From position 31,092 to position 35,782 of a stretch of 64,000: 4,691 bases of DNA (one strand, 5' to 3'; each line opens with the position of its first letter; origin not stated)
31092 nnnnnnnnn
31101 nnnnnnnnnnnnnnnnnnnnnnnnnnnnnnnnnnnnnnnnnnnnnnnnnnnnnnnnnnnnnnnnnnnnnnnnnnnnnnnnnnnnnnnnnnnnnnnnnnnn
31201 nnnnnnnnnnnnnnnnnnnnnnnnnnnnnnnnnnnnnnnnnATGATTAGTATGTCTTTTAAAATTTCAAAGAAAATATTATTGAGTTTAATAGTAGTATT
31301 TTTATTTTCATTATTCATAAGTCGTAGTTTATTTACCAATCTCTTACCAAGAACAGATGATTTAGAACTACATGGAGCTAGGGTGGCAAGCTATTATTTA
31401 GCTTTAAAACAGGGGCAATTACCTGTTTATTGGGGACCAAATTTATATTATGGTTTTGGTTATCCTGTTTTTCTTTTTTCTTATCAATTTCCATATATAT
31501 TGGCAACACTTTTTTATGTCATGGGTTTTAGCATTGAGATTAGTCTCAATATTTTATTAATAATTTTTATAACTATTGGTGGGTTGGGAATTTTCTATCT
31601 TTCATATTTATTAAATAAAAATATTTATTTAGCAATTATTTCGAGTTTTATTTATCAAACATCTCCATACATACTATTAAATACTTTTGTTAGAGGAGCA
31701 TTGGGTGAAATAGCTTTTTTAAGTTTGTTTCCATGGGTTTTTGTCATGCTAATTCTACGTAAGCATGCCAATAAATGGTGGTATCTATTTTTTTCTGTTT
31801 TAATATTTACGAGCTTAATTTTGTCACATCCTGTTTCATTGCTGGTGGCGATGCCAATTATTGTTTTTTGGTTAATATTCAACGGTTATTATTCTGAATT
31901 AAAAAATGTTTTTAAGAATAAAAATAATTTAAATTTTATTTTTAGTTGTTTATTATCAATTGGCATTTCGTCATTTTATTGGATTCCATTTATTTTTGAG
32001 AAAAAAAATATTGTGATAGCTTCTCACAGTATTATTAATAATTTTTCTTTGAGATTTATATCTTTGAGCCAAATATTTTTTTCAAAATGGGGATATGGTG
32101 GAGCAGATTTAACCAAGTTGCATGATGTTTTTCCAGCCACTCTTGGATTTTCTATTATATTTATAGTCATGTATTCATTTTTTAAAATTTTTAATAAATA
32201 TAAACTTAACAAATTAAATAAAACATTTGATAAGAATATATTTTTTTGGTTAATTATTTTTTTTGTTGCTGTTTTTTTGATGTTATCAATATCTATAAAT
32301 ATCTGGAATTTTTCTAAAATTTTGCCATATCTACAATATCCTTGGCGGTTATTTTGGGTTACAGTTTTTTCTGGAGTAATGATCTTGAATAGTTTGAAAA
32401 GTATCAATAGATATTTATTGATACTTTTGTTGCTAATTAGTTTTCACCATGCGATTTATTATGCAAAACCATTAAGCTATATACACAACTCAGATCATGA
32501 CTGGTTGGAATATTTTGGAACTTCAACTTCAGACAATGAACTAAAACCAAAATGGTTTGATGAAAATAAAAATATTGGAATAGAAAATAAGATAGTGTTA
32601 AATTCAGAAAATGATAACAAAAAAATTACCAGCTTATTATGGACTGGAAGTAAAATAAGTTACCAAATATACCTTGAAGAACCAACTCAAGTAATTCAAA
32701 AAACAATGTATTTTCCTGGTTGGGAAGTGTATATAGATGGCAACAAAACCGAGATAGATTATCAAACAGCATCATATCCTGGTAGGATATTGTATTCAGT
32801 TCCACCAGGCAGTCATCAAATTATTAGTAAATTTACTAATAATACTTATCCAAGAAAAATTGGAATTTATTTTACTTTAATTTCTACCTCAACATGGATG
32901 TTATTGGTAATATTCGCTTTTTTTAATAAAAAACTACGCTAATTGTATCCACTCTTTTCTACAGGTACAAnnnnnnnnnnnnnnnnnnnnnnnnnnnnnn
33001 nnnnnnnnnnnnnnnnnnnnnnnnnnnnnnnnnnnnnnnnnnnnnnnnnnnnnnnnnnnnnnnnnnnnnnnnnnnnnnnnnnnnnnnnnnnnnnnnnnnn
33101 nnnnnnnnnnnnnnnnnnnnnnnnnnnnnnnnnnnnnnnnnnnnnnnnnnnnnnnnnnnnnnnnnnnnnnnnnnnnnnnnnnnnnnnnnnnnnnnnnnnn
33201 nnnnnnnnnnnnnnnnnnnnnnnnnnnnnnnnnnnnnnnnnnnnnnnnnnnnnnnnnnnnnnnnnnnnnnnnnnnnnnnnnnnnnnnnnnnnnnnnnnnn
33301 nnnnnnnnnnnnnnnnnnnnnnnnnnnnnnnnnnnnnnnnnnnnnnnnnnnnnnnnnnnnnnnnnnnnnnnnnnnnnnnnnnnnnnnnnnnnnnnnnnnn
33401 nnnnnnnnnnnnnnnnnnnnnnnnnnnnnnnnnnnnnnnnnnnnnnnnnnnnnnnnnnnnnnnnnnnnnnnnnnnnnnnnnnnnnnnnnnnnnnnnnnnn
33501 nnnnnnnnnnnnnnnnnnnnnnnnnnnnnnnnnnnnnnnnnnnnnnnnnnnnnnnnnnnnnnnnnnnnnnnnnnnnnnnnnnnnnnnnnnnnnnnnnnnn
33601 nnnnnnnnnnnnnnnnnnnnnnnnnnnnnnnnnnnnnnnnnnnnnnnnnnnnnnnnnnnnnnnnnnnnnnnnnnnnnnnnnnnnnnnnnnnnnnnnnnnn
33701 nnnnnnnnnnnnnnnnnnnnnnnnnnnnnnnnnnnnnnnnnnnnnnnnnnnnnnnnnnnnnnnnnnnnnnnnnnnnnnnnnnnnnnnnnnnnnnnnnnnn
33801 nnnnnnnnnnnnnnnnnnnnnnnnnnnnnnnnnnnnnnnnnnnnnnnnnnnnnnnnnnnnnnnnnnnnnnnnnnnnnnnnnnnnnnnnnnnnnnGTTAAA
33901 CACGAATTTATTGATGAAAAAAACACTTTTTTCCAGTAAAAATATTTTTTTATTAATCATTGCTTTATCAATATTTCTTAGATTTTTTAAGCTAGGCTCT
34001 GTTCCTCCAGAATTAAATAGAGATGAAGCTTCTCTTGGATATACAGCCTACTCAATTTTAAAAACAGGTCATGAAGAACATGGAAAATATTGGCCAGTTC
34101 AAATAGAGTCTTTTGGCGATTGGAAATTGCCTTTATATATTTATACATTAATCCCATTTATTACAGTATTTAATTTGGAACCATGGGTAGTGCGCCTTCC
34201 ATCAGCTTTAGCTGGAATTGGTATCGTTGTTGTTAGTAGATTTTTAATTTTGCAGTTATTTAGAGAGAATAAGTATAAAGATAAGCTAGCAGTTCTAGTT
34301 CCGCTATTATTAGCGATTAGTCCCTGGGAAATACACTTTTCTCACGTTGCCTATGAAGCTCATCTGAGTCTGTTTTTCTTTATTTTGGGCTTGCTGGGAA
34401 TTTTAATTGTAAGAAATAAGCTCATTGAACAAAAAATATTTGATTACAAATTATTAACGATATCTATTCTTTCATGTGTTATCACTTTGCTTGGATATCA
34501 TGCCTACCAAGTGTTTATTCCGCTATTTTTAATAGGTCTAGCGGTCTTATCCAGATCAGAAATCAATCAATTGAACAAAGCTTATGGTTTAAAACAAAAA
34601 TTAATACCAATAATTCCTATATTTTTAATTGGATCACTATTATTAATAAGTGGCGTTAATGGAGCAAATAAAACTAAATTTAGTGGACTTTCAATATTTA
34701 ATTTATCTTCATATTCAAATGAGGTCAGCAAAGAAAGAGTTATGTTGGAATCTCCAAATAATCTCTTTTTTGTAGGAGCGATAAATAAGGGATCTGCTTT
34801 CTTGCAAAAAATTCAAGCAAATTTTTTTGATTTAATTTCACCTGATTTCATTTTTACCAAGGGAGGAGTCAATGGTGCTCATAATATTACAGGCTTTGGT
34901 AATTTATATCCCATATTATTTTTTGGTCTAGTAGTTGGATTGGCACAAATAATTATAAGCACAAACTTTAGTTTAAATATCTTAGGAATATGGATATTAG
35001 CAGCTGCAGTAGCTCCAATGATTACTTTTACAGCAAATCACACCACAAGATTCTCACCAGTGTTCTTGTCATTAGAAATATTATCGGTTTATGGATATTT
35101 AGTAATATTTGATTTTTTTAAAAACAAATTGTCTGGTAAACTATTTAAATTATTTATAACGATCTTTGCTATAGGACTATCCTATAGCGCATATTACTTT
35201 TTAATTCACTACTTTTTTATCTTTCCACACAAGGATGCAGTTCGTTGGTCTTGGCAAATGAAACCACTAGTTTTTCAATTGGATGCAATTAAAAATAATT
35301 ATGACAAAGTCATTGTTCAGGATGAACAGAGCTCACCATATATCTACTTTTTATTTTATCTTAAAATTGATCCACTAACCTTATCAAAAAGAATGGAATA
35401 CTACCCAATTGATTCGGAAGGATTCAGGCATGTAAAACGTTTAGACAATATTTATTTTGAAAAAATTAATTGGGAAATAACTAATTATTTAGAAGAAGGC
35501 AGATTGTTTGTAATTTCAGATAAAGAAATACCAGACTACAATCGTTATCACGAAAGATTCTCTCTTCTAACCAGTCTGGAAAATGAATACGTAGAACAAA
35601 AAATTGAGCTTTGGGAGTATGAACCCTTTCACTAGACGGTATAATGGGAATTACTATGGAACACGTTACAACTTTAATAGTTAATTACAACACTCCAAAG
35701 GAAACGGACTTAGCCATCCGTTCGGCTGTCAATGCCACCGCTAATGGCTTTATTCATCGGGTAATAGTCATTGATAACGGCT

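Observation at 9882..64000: About 54 kb glycosylation supercluster built on lipid-linked monosaccharide donors and massively expanded GT-C transferases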

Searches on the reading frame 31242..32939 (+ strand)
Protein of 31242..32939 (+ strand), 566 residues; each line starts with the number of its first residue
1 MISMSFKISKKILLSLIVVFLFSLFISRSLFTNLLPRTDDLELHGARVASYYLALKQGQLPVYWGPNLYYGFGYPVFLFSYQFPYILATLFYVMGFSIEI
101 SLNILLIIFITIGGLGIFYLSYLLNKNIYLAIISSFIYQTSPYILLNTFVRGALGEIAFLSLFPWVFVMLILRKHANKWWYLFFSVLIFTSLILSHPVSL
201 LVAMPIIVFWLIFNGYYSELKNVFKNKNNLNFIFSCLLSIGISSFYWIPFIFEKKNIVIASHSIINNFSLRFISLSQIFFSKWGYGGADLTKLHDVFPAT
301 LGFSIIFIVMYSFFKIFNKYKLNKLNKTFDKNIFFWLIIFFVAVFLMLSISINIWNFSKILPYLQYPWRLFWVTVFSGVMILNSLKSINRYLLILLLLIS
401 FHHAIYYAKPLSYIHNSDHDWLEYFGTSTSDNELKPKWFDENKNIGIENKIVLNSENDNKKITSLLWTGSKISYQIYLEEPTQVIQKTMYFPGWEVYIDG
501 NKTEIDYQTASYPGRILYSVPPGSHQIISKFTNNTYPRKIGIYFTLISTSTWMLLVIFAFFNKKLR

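Call 4: search_protein_families(library=pfam, proteins=[window:31242-32939:+], max_evalue=0.01)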
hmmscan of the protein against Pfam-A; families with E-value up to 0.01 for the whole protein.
window:31242-32939:+ (566 aa): 1 family
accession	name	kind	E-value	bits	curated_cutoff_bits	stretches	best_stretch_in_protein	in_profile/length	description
PF10131.15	PTPS_related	-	2.2e-09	36.8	26.4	1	85-473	10-372/621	6-pyruvoyl-tetrahydropterin synthase related domain; membrane protein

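Call 16: search_protein_families(library=ncbifam, proteins=[window:31242-32939:+], max_evalue=0.01)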
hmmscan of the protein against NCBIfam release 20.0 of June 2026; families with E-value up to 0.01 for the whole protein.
window:31242-32939:+ (566 aa): 0 families

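Call 24: search_solved_structures(query=A2, max_evalue=1)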
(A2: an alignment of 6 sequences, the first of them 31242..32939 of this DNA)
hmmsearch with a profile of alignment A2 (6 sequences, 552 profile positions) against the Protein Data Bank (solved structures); distinct sequences matched with E-value up to 1: 5.
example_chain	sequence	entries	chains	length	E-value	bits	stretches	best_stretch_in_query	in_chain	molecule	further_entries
6w98_A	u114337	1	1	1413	0.00093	20.9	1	45-244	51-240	F5/8 type C domain-containing protein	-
6wbx_A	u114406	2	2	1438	0.0014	20.3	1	45-244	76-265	DUF3367 domain-containing protein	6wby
3bck_A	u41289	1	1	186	0.21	13.1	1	386-477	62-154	Disulfide bond protein A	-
3bd2_A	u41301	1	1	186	0.22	13.1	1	386-478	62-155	Disulfide bond protein A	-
3bci_A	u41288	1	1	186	0.26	12.8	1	386-478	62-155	Disulfide bond protein A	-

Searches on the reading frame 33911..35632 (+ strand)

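Call 4: search_protein_families(library=pfam, proteins=[window:33911-35632:+], max_evalue=0.01)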
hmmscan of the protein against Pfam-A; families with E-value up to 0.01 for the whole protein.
window:33911-35632:+ (574 aa): 0 families

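Call 16: search_protein_families(library=ncbifam, proteins=[window:33911-35632:+], max_evalue=0.01)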
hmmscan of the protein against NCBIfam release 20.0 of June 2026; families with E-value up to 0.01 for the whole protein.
window:33911-35632:+ (574 aa): 0 families

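Call 26: search_protein_families(library=pfam, proteins=[window:33911-35632:+], max_evalue=10)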
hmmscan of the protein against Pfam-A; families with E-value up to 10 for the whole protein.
window:33911-35632:+ (574 aa): 3 families
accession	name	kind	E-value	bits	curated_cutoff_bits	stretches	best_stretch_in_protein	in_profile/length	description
PF24417.1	DUF7549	-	0.01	16.1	27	1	120-249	5-128/166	Family of unknown function (DUF7549)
PF12606.13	RELT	-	0.019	14.5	25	1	152-166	6-20/42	Tumour necrosis factor receptor superfamily member 19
PF03779.20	SPW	-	0.045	14.7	31.5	1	82-162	17-87/93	SPW repeat domain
